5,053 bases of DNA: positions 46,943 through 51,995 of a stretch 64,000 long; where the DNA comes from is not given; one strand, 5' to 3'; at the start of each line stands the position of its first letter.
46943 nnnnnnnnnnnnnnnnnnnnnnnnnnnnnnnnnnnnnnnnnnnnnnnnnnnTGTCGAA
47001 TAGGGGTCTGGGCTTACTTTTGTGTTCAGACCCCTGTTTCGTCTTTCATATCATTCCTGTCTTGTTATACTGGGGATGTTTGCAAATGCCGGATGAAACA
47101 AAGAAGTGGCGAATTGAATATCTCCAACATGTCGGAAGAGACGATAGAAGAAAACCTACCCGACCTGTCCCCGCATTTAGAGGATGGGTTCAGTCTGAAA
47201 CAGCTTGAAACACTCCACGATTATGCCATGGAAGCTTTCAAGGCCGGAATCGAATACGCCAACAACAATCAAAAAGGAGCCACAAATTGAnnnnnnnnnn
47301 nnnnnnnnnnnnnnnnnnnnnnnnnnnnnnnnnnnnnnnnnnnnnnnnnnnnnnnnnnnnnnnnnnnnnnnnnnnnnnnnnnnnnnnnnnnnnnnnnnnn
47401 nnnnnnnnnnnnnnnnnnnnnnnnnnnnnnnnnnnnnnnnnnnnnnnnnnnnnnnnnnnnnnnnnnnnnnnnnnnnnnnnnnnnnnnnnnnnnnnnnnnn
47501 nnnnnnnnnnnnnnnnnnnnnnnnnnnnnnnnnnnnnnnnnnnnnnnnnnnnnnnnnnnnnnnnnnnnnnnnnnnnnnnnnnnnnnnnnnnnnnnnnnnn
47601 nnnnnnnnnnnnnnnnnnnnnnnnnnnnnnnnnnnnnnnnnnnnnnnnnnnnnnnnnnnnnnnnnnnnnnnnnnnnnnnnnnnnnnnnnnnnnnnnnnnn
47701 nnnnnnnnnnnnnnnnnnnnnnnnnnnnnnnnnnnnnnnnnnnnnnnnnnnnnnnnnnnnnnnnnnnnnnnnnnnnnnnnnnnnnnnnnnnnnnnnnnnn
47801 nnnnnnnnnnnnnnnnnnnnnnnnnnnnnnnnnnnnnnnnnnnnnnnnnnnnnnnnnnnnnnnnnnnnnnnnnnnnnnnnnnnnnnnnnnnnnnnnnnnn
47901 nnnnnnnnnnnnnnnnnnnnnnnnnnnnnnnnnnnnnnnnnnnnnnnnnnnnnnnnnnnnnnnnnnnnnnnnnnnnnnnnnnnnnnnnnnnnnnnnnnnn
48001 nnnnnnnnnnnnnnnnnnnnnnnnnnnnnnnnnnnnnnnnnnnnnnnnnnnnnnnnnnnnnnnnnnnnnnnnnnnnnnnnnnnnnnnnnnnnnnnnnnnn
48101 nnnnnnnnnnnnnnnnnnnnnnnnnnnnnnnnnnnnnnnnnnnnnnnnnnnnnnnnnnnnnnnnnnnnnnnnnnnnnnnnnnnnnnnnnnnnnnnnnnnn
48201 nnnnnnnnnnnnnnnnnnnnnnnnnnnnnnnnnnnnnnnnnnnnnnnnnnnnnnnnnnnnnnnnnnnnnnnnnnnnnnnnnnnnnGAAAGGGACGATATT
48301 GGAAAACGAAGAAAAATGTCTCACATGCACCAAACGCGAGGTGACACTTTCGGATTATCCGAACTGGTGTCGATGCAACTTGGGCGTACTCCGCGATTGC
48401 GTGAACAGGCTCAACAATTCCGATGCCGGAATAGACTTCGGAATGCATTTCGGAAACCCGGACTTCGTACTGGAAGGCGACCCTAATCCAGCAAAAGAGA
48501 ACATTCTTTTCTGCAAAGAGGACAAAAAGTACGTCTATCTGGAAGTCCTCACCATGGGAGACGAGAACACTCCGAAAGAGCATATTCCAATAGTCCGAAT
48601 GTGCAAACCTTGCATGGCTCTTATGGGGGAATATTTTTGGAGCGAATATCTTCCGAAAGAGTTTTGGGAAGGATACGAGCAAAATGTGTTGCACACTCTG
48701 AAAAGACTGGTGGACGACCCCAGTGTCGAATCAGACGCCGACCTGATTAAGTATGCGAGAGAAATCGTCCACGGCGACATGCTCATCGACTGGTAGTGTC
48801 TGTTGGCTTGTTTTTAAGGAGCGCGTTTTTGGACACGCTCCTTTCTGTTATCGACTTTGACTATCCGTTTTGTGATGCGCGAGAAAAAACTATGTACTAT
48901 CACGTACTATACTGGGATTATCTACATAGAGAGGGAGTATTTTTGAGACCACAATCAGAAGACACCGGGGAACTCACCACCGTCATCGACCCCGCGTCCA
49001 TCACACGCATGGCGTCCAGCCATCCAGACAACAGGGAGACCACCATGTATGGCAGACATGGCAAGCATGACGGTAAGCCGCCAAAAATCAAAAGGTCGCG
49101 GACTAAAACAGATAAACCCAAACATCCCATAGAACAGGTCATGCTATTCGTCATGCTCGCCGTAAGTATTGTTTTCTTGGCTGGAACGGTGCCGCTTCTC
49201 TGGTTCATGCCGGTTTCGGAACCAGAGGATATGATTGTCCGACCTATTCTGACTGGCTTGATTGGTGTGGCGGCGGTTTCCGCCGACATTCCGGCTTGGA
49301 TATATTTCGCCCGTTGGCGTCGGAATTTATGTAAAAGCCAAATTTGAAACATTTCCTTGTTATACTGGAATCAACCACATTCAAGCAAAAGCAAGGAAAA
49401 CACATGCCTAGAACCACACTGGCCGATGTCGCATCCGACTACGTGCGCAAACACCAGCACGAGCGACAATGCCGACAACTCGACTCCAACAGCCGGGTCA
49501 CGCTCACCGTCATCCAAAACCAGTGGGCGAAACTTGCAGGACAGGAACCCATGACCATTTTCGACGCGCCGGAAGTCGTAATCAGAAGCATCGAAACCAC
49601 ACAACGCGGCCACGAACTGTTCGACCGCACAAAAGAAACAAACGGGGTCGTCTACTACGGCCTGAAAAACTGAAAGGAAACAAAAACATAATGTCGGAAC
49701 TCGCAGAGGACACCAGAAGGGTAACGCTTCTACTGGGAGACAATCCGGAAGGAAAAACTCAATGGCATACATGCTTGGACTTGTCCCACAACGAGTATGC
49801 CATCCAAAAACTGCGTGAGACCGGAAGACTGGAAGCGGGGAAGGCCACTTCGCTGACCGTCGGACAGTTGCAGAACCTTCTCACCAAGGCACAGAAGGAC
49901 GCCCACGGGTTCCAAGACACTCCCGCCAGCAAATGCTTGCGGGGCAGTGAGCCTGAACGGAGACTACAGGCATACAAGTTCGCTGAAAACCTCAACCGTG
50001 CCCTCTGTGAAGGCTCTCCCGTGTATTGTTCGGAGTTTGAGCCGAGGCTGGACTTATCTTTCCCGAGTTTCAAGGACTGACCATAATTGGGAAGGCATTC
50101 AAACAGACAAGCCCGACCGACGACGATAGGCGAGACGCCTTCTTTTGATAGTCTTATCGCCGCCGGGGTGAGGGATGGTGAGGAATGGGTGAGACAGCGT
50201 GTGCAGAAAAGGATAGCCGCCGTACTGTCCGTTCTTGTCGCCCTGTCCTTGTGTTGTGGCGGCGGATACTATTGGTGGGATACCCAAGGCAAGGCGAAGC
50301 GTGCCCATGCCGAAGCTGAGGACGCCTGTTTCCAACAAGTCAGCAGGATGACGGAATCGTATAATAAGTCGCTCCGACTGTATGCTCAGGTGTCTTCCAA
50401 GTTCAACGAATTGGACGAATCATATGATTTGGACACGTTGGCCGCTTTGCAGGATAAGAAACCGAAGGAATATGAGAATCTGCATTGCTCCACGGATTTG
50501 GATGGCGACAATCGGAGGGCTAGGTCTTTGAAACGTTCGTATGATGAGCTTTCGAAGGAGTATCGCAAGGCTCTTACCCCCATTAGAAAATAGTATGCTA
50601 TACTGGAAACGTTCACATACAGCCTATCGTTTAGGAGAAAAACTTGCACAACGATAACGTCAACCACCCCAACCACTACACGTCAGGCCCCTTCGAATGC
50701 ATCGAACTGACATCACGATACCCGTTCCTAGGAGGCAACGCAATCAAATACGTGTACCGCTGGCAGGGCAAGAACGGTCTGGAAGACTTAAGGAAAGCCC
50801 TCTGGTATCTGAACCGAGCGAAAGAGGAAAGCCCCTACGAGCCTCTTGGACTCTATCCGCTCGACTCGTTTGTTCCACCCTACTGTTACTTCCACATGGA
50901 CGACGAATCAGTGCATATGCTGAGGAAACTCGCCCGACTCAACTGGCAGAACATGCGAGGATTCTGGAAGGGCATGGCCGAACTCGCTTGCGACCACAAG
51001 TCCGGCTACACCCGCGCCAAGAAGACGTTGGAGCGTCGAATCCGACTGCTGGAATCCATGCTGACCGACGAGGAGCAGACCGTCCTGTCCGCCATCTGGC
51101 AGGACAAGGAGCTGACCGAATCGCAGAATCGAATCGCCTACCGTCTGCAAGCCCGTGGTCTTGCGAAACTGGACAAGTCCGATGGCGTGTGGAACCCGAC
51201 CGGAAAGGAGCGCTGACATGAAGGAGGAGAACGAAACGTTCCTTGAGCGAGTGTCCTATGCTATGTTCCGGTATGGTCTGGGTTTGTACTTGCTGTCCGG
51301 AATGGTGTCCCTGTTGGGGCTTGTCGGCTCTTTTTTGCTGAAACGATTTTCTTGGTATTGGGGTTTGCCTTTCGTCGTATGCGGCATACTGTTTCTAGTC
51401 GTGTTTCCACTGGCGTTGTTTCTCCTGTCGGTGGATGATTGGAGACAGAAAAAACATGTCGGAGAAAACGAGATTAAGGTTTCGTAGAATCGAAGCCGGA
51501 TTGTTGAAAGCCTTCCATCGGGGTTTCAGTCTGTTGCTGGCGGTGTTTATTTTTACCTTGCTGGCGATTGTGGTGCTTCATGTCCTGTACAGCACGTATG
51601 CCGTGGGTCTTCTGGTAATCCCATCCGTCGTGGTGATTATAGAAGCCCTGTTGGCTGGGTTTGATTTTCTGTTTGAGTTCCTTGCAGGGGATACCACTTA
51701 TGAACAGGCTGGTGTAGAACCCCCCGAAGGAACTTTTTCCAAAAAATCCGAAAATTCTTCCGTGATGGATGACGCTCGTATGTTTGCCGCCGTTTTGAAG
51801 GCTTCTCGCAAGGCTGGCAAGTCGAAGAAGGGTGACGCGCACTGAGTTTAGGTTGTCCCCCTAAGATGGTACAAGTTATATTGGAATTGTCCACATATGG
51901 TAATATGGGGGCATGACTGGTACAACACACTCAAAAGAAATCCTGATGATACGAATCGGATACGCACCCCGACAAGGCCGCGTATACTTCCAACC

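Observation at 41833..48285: Nucleic-acid enzymes in the array: DnaQ-like exonuclease, RNA ligase next to an ATP-grasp-like protein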

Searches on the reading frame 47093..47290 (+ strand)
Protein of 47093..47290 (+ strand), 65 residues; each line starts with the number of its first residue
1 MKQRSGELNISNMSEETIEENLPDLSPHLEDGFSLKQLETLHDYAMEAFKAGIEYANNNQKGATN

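Call 3: search_protein_families(library=pfam, proteins=[window:47093-47290:+], max_evalue=0.1)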
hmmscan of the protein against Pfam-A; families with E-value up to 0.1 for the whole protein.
window:47093-47290:+ (65 aa): 1 family
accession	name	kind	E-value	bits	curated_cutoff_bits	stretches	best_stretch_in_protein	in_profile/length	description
PF19122.5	DUF5806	-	0.079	13.2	33.5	1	16-51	47-78/148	Family of unknown function (DUF5806)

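Call 4: search_protein_families(library=ncbifam, proteins=[window:47093-47290:+], max_evalue=0.1)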
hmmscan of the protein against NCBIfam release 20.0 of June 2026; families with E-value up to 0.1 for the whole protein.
window:47093-47290:+ (65 aa): 1 family
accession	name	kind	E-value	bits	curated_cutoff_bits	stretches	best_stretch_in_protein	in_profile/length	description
NF008393.0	PRK11191.1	equivalog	0.011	16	82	1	23-57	28-62/134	ribonuclease E inhibitor RraB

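Call 12: search_protein_families(library=phrogs, proteins=[window:47093-47290:+], max_evalue=0.01)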
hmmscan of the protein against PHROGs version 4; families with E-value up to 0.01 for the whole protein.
window:47093-47290:+ (65 aa): 0 families

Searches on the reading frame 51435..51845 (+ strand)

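Call 39: search_protein_families(library=pfam, proteins=[window:51435-51845:+], max_evalue=0.01)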
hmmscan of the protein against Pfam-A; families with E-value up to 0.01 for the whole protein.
window:51435-51845:+ (136 aa): 1 family
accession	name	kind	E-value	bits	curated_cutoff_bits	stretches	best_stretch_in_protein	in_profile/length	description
PF06900.16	DUF1270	-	0.0029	18.4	27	1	32-68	7-43/53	Protein of unknown function (DUF1270)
